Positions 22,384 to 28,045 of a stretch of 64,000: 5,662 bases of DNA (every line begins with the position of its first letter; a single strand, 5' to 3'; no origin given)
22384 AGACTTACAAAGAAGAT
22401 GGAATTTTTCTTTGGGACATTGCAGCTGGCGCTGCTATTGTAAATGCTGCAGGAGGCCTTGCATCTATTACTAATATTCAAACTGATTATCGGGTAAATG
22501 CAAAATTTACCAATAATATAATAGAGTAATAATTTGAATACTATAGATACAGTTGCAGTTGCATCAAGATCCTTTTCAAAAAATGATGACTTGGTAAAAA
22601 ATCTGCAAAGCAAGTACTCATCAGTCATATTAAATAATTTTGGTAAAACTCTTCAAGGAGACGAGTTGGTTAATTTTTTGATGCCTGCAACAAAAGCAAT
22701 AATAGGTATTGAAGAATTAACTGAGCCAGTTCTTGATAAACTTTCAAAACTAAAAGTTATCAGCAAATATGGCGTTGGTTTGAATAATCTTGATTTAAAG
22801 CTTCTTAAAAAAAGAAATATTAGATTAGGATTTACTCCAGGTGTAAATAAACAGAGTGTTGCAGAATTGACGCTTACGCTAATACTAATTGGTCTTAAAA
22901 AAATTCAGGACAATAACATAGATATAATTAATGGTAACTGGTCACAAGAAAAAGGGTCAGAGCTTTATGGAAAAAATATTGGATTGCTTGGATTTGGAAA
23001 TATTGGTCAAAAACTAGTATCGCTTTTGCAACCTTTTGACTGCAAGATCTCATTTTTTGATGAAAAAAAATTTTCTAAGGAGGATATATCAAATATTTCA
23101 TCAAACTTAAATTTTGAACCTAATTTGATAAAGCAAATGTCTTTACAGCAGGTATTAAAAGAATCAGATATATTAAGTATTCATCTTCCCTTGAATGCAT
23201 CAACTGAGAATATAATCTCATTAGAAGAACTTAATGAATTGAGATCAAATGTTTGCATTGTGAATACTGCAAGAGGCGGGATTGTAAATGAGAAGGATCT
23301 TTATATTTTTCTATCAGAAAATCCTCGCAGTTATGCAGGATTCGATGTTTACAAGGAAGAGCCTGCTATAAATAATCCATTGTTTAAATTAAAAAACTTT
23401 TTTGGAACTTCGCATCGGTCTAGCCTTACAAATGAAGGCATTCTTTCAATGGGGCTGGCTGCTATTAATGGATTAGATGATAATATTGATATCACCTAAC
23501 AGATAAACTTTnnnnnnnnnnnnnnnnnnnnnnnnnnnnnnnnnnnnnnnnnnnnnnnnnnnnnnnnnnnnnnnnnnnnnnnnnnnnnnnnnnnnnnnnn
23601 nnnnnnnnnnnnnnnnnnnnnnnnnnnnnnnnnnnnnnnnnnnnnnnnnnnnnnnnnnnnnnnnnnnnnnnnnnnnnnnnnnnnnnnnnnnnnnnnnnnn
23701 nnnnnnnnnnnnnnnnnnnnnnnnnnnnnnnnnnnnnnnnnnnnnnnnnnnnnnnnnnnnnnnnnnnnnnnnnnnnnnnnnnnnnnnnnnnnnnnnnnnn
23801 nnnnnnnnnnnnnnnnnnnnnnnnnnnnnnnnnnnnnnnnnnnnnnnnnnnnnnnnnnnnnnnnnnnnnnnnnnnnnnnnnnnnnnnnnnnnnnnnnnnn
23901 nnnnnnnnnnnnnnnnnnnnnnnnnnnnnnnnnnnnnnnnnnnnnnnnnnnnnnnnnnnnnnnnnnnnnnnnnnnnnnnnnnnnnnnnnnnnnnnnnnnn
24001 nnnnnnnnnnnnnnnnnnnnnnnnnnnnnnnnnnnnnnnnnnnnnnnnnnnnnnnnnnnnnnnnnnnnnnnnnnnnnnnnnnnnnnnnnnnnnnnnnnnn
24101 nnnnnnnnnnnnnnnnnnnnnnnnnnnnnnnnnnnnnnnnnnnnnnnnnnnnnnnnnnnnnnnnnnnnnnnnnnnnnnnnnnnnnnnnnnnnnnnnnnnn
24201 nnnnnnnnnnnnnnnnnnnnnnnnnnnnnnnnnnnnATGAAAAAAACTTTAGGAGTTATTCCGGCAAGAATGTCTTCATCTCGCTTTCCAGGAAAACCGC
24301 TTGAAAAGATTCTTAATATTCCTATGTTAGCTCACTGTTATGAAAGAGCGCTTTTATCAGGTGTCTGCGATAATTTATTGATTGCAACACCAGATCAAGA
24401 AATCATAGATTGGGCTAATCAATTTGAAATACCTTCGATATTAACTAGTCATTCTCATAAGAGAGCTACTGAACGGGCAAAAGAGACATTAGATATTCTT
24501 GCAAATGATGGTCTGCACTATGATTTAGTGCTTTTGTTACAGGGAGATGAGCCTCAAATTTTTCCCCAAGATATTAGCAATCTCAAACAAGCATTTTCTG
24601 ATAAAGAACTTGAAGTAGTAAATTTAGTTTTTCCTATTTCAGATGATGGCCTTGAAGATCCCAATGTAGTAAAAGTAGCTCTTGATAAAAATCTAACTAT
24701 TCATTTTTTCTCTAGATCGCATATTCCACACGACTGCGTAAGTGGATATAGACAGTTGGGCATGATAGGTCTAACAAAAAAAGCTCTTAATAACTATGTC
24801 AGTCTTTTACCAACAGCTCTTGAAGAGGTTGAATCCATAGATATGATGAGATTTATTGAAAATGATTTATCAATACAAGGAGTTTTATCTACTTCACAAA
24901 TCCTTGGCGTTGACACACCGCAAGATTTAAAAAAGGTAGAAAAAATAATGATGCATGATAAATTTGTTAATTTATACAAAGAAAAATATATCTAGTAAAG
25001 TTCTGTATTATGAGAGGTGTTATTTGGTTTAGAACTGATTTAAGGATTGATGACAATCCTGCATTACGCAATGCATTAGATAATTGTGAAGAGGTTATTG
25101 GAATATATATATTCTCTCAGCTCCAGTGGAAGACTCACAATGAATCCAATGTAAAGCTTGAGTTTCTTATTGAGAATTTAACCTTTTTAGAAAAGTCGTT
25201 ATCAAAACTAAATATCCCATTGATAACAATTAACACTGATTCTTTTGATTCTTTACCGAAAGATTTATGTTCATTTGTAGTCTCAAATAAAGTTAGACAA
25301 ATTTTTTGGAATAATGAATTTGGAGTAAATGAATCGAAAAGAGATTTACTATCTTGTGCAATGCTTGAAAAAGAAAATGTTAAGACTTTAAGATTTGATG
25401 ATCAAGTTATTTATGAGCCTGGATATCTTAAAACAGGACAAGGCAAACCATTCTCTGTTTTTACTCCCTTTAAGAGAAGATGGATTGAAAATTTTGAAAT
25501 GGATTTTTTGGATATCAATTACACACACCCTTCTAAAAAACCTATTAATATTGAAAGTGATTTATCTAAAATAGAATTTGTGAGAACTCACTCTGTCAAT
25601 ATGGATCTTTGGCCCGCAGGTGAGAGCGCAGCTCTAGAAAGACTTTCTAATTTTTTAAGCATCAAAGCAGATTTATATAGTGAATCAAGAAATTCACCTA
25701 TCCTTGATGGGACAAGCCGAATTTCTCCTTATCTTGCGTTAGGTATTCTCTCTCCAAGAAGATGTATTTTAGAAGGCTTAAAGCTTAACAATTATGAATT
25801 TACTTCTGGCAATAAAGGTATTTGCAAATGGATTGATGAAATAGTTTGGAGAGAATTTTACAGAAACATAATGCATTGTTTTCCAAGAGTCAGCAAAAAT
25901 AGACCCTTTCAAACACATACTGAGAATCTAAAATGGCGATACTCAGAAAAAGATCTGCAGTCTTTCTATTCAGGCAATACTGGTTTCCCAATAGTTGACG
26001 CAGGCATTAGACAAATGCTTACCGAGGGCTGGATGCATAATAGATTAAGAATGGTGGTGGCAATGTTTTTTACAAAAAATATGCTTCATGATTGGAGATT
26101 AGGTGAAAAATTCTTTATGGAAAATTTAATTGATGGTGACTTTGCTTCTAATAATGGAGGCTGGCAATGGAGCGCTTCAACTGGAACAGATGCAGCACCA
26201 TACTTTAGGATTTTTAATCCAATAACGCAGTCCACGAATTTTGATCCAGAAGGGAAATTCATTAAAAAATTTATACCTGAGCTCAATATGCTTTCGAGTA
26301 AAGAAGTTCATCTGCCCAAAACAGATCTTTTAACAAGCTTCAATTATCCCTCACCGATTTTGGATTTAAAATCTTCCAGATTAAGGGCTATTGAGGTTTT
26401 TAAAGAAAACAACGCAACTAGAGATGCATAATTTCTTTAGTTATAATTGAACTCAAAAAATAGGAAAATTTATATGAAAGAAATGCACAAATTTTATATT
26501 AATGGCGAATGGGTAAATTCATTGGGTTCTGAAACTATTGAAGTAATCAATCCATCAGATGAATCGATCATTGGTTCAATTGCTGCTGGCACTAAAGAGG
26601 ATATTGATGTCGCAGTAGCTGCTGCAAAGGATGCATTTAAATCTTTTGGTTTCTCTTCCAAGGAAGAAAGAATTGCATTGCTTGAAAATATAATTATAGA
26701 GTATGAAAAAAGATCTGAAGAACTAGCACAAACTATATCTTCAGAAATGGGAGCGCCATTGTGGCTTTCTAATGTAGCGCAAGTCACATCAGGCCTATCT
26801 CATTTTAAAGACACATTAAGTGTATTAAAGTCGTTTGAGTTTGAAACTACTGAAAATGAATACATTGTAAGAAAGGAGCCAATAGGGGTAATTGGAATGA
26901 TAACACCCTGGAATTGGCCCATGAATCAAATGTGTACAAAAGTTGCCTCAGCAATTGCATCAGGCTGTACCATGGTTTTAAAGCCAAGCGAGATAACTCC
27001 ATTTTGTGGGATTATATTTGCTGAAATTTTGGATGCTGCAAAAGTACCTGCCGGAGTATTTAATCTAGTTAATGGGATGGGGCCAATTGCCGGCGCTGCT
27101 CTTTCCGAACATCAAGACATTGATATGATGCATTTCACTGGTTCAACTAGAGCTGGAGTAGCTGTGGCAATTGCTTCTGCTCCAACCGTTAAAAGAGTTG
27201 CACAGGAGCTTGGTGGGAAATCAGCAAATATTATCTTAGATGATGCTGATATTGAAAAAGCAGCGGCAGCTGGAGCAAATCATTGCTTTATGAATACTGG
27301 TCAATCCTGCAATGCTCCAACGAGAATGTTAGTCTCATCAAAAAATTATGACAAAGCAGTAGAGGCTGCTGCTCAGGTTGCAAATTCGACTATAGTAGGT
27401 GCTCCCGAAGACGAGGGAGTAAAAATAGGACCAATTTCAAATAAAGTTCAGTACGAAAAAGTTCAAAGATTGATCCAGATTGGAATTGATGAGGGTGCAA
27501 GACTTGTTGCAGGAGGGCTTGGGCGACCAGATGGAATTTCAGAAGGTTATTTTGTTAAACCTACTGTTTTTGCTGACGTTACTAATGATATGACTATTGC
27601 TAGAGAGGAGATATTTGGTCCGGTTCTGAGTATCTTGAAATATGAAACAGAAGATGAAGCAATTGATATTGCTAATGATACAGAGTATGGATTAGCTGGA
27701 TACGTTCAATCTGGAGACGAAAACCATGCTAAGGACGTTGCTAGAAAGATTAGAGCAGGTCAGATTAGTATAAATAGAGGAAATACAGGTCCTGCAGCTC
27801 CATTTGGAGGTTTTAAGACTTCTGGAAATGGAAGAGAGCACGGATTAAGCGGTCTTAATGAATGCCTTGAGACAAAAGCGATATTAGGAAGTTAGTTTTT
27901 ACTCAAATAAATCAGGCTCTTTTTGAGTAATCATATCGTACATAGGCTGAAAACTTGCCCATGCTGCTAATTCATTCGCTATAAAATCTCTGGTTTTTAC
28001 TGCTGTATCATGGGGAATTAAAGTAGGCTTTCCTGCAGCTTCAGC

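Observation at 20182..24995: Six-gene block that mirrors the CMP-Kdo pathway logic with non-orthologous enzymes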

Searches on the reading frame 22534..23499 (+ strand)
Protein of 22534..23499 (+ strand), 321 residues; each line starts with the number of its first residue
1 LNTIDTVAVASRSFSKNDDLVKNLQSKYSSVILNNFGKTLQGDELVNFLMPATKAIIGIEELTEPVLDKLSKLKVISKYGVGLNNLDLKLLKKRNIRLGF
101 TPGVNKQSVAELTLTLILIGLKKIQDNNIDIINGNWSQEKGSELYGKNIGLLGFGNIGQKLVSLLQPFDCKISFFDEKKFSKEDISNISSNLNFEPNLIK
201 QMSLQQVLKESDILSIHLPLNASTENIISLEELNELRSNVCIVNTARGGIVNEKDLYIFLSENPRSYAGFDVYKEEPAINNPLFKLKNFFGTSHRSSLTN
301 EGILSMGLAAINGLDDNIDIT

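Call 3: search_protein_families(library=pfam, proteins=[window:22534-23499:+])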
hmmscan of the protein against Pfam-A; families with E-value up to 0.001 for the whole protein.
window:22534-23499:+ (321 aa): 3 families
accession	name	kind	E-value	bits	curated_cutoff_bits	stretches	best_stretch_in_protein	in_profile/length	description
PF02826.25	2-Hacid_dh_C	-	4.5e-41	140.6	25.1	1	115-295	2-177/178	D-isomer specific 2-hydroxyacid dehydrogenase, NAD binding domain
PF00389.36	2-Hacid_dh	-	7.5e-19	68.2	24.6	1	19-314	10-120/134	D-isomer specific 2-hydroxyacid dehydrogenase, catalytic domain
PF01488.26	Shikimate_DH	-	0.00044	20.8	24.3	0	3-64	35-97/138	Shikimate / quinate 5-dehydrogenase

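Call 4: search_protein_families(library=ncbifam, proteins=[window:22534-23499:+])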
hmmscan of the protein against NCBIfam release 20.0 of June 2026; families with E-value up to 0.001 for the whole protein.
window:22534-23499:+ (321 aa): 22 families
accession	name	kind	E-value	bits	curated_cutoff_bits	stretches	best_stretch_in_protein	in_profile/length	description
TIGR01327.1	PGDH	equivalog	2.4e-51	175.1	454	1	42-308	31-291/525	phosphoglycerate dehydrogenase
NF009714.1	PRK13243.1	equivalog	8.9e-42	143.6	455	1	61-307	56-302/332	glyoxylate reductase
NF006263.0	PRK08410.1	equivalog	3.2e-38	131.9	389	1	50-288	41-274/311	D-2-hydroxyacid dehydrogenase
NF008759.0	PRK11790.1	equivalog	4.3e-38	131.1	404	1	35-301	38-300/410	phosphoglycerate dehydrogenase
NF005069.0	PRK06487.1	equivalog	1.9e-34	119.2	448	1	7-285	7-276/320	2-hydroxyacid dehydrogenase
NF011938.0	PRK15409.1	equivalog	1.1e-33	116.7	492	1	17-316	12-307/324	glyoxylate/hydroxypyruvate reductase GhrB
NF005750.0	PRK07574.1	equivalog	2e-30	106.2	329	1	62-297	104-336/386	NAD-dependent formate dehydrogenase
NF005027.0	PRK06436.1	equivalog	1.8e-29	102.8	261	1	66-310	45-272/303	2-hydroxyacid dehydrogenase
NF000492.1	vanH_gen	exception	5.5e-23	81.5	540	1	63-276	55-255/312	D-lactate dehydrogenase VanH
NF001309.0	PRK00257.1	equivalog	4e-22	78.7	434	1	70-294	56-254/379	4-phosphoerythronate dehydrogenase PdxB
NF005387.0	PRK06932.1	equivalog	4.6e-22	78.4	492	1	62-285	55-273/314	2-hydroxyacid dehydrogenase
NF041369.1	Dhydh_Halo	equivalog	4e-19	69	400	1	81-301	64-278/305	D-2-hydroxyacid dehydrogenase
NF000371.1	vanH_Agroup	exception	7.3e-17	61.5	700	1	70-274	69-258/322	VanH-A/VanH-Pt family D-lactate dehydrogenase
NF000004.1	vanH-D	exception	1.8e-16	60.2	550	1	69-279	69-264/323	D-lactate dehydrogenase VanH-D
NF006374.0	PRK08605.1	subfamily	3.3e-15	56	356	1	61-278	56-268/332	D-lactate dehydrogenase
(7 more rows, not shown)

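Call 26: search_solved_structures(query=window:22534-23499:+, max_evalue=1e-10)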
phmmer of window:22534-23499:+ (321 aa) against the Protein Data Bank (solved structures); distinct sequences matched with E-value up to 1e-10: 130 (the best 60 are shown).
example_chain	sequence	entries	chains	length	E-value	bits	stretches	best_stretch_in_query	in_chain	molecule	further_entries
1wwk_A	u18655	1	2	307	8.2e-33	117.2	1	43-302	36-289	phosphoglycerate dehydrogenase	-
9whb_A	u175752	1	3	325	2.3e-32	115.7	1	57-312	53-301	3-phosphoglycerate dehydrogenase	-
2ekl_A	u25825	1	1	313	1.6e-30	109.7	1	36-300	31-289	D-3-phosphoglycerate dehydrogenase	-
2dbq_A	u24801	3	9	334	1e-28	103.8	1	60-298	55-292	Glyoxylate reductase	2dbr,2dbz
5n6c_A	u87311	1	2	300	2.1e-28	102.8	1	40-302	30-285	D-3-phosphoglycerate dehydrogenase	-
7ewh_A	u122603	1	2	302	2.1e-28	102.8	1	40-302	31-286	D-3-phosphoglycerate dehydrogenase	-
5aov_A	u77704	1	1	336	2.3e-28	102.6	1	60-306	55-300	GLYOXYLATE REDUCTASE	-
7dkm_A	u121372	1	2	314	2.3e-28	102.6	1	40-302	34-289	D-3-phosphoglycerate dehydrogenase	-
6plf_A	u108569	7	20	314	2.4e-28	102.6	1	40-302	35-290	D-3-phosphoglycerate dehydrogenase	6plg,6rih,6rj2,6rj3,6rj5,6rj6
6cwa_A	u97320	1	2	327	2.7e-28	102.4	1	40-302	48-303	D-3-phosphoglycerate dehydrogenase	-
7cvp_A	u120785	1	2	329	2.8e-28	102.4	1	40-302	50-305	D-3-phosphoglycerate dehydrogenase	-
2g76_A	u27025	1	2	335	2.9e-28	102.3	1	40-302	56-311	D-3-phosphoglycerate dehydrogenase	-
2h1s_A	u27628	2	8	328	5.1e-28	101.5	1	65-314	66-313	Glyoxylate reductase/hydroxypyruvate reductase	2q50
2gcg_A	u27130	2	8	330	5.2e-28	101.5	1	65-314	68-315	Glyoxylate reductase/hydroxypyruvate reductase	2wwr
3ddn_A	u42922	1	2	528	1.3e-27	100.1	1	64-301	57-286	D-3-phosphoglycerate dehydrogenase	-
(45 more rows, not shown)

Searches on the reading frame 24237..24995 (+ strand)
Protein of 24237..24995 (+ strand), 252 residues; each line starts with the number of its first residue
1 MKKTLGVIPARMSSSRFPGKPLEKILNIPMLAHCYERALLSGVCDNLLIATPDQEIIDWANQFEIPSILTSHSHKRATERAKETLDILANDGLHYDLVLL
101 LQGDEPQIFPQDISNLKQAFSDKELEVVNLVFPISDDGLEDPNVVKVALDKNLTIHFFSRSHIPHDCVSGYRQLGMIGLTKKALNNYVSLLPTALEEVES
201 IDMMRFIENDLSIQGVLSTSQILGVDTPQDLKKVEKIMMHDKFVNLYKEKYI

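Call 3: search_protein_families(library=pfam, proteins=[window:24237-24995:+])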
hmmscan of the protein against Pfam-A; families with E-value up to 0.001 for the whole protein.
window:24237-24995:+ (252 aa): 2 families
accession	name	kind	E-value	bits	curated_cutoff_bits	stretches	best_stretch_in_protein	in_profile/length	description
PF02348.25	CTP_transf_3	-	6.6e-35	121.3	22.6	1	6-211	2-215/217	Cytidylyltransferase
PF12804.13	NTP_transf_3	-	6.3e-05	23.7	27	1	14-128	9-119/160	MobA-like NTP transferase domain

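Call 4: search_protein_families(library=ncbifam, proteins=[window:24237-24995:+])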
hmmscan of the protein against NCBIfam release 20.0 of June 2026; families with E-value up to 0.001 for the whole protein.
window:24237-24995:+ (252 aa): 6 families
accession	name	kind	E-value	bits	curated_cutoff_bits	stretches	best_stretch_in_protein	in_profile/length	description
NF003952.0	PRK05450.1-5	subfamily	1.6e-64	217.5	193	1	3-240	2-247/250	3-deoxy-manno-octulosonate cytidylyltransferase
NF009905.0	PRK13368.1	subfamily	2.8e-62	210.2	255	1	3-242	2-242/243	3-deoxy-manno-octulosonate cytidylyltransferase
NF003950.0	PRK05450.1-3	subfamily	2.6e-47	161.3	234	1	3-241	2-245/248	3-deoxy-manno-octulosonate cytidylyltransferase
NF003948.0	PRK05450.1-1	equivalog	2.7e-46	157.8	281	1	2-239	4-244/248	3-deoxy-manno-octulosonate cytidylyltransferase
TIGR00466.1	kdsB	equivalog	2.8e-41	141.5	155.2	1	7-232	6-241/241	3-deoxy-manno-octulosonate cytidylyltransferase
TIGR03584.1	PseF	equivalog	3e-10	40.1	205.7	1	6-111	2-111/222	pseudaminic acid cytidylyltransferase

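Call 27: search_solved_structures(query=window:24237-24995:+, max_evalue=0.00001)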
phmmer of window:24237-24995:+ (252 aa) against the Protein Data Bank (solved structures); distinct sequences matched with E-value up to 0.00001: 13.
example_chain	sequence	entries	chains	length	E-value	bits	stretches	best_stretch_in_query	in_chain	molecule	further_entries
1gq9_A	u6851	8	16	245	1e-31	113.3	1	3-241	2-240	3-DEOXY-MANNO-OCTULOSONATE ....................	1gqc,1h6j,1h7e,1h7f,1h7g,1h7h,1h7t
3duv_A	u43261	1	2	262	2.2e-31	112.1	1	7-238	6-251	3-deoxy-manno-octulosonate cytidylyltransferase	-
1vh3_A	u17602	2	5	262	2.3e-31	112.1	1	7-238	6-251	3-deoxy-manno-octulosonate cytidylyltransferase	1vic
3oam_A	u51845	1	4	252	9.6e-26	93.7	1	7-238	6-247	3-deoxy-manno-octulosonate cytidylyltransferase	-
8ees_A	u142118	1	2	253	1.2e-25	93.4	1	6-235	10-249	3-deoxy-manno-octulosonate cytidylyltransferase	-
3jtj_A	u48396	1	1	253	7.2e-25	90.8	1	5-240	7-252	3-deoxy-manno-octulosonate cytidylyltransferase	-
3tqd_A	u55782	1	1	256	3e-24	88.8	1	7-235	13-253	3-deoxy-manno-octulosonate cytidylyltransferase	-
1vh1_A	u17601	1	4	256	1.4e-23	86.6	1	7-238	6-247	3-deoxy-manno-octulosonate cytidylyltransferase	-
4xwi_A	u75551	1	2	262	2e-23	86.1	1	7-238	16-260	3-deoxy-manno-octulosonate cytidylyltransferase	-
3k8d_A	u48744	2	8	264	2.4e-23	85.9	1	6-236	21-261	3-deoxy-manno-octulosonate cytidylyltransferase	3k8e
2y6p_A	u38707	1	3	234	3e-23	85.5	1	6-237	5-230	3-DEOXY-MANNO-OCTULOSONATE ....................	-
4fcu_A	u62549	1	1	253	3.4e-23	85.3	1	7-236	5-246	3-deoxy-manno-octulosonate cytidylyltransferase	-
3pol_A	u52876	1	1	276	4.5e-23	84.9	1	7-236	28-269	3-deoxy-manno-octulosonate cytidylyltransferase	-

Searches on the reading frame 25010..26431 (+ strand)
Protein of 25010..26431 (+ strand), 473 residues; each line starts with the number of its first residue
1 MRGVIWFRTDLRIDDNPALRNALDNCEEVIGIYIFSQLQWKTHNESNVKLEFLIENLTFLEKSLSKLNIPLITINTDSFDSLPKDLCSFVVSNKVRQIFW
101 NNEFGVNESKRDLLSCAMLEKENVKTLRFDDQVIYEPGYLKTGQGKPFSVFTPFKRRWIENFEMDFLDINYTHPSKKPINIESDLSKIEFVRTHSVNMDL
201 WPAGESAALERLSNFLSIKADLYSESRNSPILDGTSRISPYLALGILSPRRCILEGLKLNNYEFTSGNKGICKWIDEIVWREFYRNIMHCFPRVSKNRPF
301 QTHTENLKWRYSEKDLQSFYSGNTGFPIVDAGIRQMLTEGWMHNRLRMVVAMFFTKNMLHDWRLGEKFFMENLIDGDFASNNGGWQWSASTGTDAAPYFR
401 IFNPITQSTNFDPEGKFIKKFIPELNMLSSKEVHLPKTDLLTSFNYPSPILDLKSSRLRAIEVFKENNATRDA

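Call 3: search_protein_families(library=pfam, proteins=[window:25010-26431:+])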
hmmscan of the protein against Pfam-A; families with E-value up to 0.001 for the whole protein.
window:25010-26431:+ (473 aa): 2 families
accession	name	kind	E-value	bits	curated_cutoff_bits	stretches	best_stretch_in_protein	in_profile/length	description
PF03441.19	FAD_binding_7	-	1.2e-71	240.8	27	1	274-465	1-202/203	FAD binding domain of DNA photolyase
PF00875.24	DNA_photolyase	-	4.3e-37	128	26.6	1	4-163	2-157/164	DNA photolyase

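Call 4: search_protein_families(library=ncbifam, proteins=[window:25010-26431:+])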
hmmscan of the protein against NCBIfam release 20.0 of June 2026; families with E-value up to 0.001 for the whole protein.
window:25010-26431:+ (473 aa): 5 families
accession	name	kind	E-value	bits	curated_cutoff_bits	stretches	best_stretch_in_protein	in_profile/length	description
NF007955.0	PRK10674.1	equivalog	3.1e-142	474.8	506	1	4-467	5-468/472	deoxyribodipyrimidine photo-lyase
TIGR03556.1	photolyase_8HDF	exception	1.4e-96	324.3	884.6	1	4-457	4-461/471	deoxyribodipyrimidine photo-lyase, 8-HDF type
TIGR02766.1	crypt_chrom_pln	subfamily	5.8e-62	210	603.85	1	3-457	2-472/480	cryptochrome photoreceptor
TIGR02765.1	crypto_DASH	subfamily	1.1e-61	209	317.05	1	3-425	3-431/431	DASH family cryptochrome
TIGR00591.1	phr2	superfamily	2.5e-21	76.5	550.05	1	4-351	25-374/453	deoxyribodipyrimidine photo-lyase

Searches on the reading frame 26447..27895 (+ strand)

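Call 7: search_protein_families(library=pfam, proteins=[window:26447-27895:+], max_evalue=0.00001)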
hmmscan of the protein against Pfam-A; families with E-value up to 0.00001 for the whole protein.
window:26447-27895:+ (482 aa): 1 family
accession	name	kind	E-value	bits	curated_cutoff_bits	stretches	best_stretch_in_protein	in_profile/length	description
PF00171.27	Aldedh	-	5.1e-152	507.1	23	1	22-479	1-461/461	Aldehyde dehydrogenase family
